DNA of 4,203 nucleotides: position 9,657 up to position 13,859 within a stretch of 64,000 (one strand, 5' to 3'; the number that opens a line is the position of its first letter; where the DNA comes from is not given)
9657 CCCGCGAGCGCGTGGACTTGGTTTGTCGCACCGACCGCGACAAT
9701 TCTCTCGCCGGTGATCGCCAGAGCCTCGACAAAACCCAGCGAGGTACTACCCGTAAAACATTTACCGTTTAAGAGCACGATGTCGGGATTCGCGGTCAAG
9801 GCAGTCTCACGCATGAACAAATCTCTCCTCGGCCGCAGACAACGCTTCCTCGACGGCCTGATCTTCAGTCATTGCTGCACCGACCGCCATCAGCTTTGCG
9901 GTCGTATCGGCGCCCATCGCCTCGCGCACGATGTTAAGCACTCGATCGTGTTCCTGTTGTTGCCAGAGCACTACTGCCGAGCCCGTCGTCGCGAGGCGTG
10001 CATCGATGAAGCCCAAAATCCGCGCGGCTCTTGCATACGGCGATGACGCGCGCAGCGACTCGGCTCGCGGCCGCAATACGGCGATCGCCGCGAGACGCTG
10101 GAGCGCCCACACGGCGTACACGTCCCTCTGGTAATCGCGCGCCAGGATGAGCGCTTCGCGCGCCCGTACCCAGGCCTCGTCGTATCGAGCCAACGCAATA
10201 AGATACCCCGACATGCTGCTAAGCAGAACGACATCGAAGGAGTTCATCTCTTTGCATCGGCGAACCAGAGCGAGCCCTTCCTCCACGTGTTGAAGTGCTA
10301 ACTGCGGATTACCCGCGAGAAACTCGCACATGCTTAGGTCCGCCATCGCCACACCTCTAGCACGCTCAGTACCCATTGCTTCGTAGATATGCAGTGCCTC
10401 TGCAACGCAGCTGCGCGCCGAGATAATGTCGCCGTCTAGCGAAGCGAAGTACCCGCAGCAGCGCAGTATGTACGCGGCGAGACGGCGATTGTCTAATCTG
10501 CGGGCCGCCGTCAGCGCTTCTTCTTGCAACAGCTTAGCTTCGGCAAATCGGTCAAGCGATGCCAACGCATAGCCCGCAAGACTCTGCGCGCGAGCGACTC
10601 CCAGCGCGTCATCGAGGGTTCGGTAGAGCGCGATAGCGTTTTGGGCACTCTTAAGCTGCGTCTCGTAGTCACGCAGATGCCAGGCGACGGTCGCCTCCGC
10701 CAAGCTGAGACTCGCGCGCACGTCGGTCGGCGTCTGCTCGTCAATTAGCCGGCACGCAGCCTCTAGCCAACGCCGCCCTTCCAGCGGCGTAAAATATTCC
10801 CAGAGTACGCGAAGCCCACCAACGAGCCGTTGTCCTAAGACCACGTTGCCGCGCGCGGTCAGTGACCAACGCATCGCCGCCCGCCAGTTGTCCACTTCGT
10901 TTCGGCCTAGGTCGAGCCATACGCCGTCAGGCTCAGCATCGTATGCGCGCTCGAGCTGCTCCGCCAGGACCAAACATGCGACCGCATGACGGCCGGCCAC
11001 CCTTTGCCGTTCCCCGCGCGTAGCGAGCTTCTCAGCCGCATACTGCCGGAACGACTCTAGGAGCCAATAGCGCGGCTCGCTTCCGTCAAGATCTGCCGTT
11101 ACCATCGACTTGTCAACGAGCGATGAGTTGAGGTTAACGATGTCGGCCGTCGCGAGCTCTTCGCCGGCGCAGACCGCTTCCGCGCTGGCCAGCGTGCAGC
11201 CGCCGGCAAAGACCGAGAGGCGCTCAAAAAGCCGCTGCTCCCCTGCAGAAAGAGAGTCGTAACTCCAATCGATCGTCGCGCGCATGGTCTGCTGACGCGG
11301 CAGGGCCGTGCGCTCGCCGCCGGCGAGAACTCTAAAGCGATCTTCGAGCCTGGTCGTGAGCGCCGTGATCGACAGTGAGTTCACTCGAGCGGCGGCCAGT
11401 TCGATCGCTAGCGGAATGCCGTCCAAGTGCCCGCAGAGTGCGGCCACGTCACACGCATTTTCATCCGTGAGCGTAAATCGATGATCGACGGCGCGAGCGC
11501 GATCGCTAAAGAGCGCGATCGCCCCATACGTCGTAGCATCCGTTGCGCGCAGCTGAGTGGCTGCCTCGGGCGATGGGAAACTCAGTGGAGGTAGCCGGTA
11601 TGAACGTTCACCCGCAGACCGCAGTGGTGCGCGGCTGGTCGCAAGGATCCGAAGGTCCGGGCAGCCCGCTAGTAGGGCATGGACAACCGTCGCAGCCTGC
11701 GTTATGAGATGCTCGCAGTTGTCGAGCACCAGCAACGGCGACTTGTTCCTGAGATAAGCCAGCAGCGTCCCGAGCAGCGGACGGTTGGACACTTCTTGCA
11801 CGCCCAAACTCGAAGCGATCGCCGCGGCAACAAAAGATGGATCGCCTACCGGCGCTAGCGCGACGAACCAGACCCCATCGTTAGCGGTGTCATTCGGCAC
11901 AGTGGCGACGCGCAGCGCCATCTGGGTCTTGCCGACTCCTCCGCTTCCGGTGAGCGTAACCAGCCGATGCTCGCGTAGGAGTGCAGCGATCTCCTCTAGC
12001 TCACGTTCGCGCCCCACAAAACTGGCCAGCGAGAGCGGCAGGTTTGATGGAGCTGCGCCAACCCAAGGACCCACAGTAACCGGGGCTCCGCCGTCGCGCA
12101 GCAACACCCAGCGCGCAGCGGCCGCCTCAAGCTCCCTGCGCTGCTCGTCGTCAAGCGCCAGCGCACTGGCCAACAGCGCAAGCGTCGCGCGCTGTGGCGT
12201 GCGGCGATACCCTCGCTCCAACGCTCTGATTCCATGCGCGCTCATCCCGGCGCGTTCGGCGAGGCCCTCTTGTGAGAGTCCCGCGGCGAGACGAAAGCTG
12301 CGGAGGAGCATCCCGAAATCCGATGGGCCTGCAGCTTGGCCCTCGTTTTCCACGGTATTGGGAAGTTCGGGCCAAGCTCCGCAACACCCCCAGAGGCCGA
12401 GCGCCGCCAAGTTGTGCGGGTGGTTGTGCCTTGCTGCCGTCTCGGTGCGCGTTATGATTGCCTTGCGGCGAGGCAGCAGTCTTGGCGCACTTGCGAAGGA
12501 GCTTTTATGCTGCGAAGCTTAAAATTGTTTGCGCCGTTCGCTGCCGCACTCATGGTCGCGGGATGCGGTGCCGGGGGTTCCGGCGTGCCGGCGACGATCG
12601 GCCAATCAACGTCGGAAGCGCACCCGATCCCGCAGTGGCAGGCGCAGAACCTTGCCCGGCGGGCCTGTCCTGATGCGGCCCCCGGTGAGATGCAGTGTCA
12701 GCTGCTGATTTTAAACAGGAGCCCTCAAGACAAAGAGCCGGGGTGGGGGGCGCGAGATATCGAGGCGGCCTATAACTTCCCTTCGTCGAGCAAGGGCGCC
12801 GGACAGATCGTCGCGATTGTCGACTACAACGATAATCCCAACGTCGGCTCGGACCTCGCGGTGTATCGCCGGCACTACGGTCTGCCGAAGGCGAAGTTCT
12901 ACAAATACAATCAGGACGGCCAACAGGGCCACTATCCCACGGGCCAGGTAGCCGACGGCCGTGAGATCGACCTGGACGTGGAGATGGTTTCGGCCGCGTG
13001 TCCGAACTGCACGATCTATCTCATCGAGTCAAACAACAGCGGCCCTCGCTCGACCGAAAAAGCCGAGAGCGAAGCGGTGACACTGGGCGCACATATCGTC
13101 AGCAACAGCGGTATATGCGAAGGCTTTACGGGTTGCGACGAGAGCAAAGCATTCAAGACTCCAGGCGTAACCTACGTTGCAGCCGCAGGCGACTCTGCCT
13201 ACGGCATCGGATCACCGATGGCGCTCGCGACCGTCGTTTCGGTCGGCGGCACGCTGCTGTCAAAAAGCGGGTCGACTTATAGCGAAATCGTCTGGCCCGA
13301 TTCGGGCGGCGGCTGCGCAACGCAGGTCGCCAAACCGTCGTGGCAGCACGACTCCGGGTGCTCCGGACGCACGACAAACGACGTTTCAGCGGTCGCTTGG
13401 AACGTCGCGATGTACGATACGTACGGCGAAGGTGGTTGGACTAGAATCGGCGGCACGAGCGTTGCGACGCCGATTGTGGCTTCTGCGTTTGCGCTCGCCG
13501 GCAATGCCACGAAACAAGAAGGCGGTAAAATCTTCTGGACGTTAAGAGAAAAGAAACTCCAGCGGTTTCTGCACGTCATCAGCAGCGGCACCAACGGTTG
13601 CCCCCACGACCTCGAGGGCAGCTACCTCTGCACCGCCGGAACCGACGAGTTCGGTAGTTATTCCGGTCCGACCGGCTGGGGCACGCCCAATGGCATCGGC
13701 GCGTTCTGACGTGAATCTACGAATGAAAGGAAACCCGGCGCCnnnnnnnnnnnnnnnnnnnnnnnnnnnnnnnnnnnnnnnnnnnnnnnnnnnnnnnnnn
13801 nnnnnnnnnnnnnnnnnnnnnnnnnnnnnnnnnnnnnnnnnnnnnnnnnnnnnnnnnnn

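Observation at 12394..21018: Same ~110-nt promoter/leader module in front of four non-homologous lipoprotein genes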

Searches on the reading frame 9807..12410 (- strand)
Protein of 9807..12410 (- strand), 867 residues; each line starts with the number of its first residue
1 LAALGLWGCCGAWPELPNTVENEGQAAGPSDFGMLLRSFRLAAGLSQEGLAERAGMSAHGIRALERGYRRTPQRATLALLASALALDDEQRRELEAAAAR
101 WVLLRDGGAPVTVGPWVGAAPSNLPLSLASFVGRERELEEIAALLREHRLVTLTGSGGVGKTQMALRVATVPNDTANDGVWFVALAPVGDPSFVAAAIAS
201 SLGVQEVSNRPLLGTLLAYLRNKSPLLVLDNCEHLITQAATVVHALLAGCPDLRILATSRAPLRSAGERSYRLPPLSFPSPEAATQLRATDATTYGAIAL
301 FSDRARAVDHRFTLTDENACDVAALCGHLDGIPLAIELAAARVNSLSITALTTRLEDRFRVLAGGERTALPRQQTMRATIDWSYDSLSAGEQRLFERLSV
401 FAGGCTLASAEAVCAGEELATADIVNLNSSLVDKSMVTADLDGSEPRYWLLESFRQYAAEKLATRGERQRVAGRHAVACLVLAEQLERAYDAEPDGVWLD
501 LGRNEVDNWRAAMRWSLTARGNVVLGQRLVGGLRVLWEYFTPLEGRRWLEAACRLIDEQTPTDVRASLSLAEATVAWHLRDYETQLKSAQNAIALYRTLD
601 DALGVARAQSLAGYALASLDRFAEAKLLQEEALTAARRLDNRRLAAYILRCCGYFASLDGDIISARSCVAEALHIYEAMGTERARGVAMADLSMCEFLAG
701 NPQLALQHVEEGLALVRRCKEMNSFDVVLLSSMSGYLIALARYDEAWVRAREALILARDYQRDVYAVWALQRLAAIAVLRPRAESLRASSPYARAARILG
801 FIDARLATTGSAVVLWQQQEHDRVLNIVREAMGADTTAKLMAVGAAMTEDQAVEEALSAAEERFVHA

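Call 8: search_protein_families(library=pfam, proteins=[window:9807-12410:-], max_evalue=0.01)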
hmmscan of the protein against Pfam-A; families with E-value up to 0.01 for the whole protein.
window:9807-12410:- (867 aa): 10 families
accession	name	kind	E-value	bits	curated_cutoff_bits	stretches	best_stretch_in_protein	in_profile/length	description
PF13560.12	HTH_31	-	5.3e-12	46.3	27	1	31-94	1-64/64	Helix-turn-helix domain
PF01381.28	HTH_3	-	1.3e-08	35.2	23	1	36-85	1-49/55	Helix-turn-helix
PF13401.12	AAA_22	-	9.4e-07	29.6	27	1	147-240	4-98/130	AAA domain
PF20703.3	nSTAND1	-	3.7e-06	27.3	27.1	1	130-261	15-161/379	Novel STAND NTPase 1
PF13191.12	AAA_16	-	2e-05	25.6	32.6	1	131-185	2-58/167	AAA ATPase domain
PF13424.12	TPR_12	-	0.0001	22.9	30.1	1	653-717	10-76/77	Tetratricopeptide repeat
PF13413.12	HTH_25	-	0.0042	17.3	24.6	0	35-89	1-60/62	Helix-turn-helix domain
PF00931.28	NB-ARC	-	0.0044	16.7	23.5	1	136-235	3-112/248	NB-ARC domain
PF01637.24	ATPase_2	-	0.0049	17.2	33.2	0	131-185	1-57/225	ATPase domain predominantly from Archaea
PF20720.3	nSTAND3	-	0.0055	16.9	27.2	0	137-169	6-38/155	Novel STAND NTPase 3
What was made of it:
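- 9807..12353 (-): Regulator 1 (848 aa): N-terminal XRE-type HTH, STAND P-loop NTPase (Walker A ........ at residue 136), C-terminal TPR sensor. Start taken as the GTG at 12353. Pfam HTH_31 at E 5e-12, plus AAA_22, nSTAND1, NB-ARC and TPR_12 (call 8).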

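Call 26: search_protein_families(library=ncbifam, proteins=[window:9807-12353:-], max_evalue=0.01)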
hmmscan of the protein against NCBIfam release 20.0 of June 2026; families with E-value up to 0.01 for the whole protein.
window:9807-12353:- (848 aa): 5 families
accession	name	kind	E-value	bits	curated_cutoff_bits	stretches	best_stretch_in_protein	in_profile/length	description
NF041717.1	HaaA_phane_TPR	equivalog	4.8e-19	68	1125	2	560-699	645-784/882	cyclophane-containing RiPP biosynthesis TPR protein HaaT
NF053617.1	SARPRegAfsRStmc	equivalog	2.6e-14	52.2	1430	1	100-448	286-615/986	SARP-family global regulator AfsR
NF040586.1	FxSxx_TPR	equivalog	3.4e-13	49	300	1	109-384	5-260/830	FxSxx-COOH system tetratricopeptide repeat protein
TIGR03070.1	couple_hipB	subfamily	6.4e-07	29.2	71.65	1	12-52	2-42/58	type II toxin-antitoxin system Y4mF family antitoxin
NF053621.1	ATPseBagBMYCTU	equivalog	0.0066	15.6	521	0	127-192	10-67/371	ATPase BagB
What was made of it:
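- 9807..12353 (-): Weak NCBIfam match to the AfsR NTPase region (call 26).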

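Call 27: search_protein_families(library=padloc, proteins=[window:9807-12353:-], max_evalue=0.01)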
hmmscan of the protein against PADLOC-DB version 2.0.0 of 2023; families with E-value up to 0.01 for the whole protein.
window:9807-12353:- (848 aa): 5 families
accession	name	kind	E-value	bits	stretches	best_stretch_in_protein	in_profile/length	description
PDLC03664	Control_protein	-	2.4e-05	22.7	1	12-72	13-70/74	control protein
PDLC02926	HTH_VI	-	2.4e-05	22.5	1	13-66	2-54/92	-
PDLC04142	capH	-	0.00011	21.2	1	12-66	6-59/103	capH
PDLC03952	RmrA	-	0.003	14.4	1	17-66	27-75/395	-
PDLC03671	Control_protein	-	0.0065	14.7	0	17-66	19-67/84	control protein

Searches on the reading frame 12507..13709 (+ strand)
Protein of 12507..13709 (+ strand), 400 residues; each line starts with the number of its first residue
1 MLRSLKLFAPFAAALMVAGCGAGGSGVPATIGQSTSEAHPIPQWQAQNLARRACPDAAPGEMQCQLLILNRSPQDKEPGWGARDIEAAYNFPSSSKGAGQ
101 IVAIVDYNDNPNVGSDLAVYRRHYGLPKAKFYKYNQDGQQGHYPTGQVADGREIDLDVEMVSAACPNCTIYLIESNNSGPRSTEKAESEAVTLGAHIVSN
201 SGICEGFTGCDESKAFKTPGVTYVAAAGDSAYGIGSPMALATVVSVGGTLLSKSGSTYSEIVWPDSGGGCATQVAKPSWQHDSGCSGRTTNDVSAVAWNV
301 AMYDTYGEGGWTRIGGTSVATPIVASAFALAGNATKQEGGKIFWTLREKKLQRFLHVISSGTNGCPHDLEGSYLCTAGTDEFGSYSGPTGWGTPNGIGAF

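Call 8: search_protein_families(library=pfam, proteins=[window:12507-13709:+], max_evalue=0.01)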
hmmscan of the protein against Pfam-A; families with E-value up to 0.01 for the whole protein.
window:12507-13709:+ (400 aa): 1 family
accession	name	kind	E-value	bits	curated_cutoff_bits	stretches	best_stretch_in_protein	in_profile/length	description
PF00082.27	Peptidase_S8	-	6.5e-08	32.7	21.8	1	156-337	73-259/288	Subtilase family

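Call 26: search_protein_families(library=ncbifam, proteins=[window:12507-13709:+], max_evalue=0.01)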
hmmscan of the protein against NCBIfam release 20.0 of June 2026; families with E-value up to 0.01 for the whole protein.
window:12507-13709:+ (400 aa): 0 families

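Call 57: search_solved_structures(query=window:12507-13709:+, max_evalue=0.001)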
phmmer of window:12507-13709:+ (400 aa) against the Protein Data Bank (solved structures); distinct sequences matched with E-value up to 0.001: 10.
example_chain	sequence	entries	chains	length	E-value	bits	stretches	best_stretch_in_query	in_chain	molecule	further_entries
1sio_A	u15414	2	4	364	2.7e-13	53.1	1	83-367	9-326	kumamolisin-As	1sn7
4ne7_A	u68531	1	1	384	5.3e-13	52.1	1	83-367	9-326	Kumamolisin-As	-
1zvj_A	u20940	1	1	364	6e-12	48.7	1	83-367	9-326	kumamolisin-As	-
1t1i_A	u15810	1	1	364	4.8e-11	45.7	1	83-367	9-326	kumamolisin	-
1gt9_1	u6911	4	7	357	7.5e-11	45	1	83-367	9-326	KUMAMOLYSIN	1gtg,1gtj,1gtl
1t1g_A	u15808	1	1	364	3.2e-10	43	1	83-367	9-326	kumamolisin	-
6f9m_A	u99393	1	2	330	4.2e-07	32.7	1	260-341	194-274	Serine protease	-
2x8j_A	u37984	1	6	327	0.00026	23.5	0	288-335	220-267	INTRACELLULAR SUBTILISIN PROTEASE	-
2wv7_A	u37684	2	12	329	0.00026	23.5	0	288-335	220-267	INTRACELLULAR SUBTILISIN PROTEASE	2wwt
2xrm_A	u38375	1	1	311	0.0003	23.3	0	288-335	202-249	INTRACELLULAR SUBTILISIN PROTEASE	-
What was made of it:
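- Checked: The peptidases are closest to the S53 peptidase kumamolisin, E 2.7e-13 (call 57).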
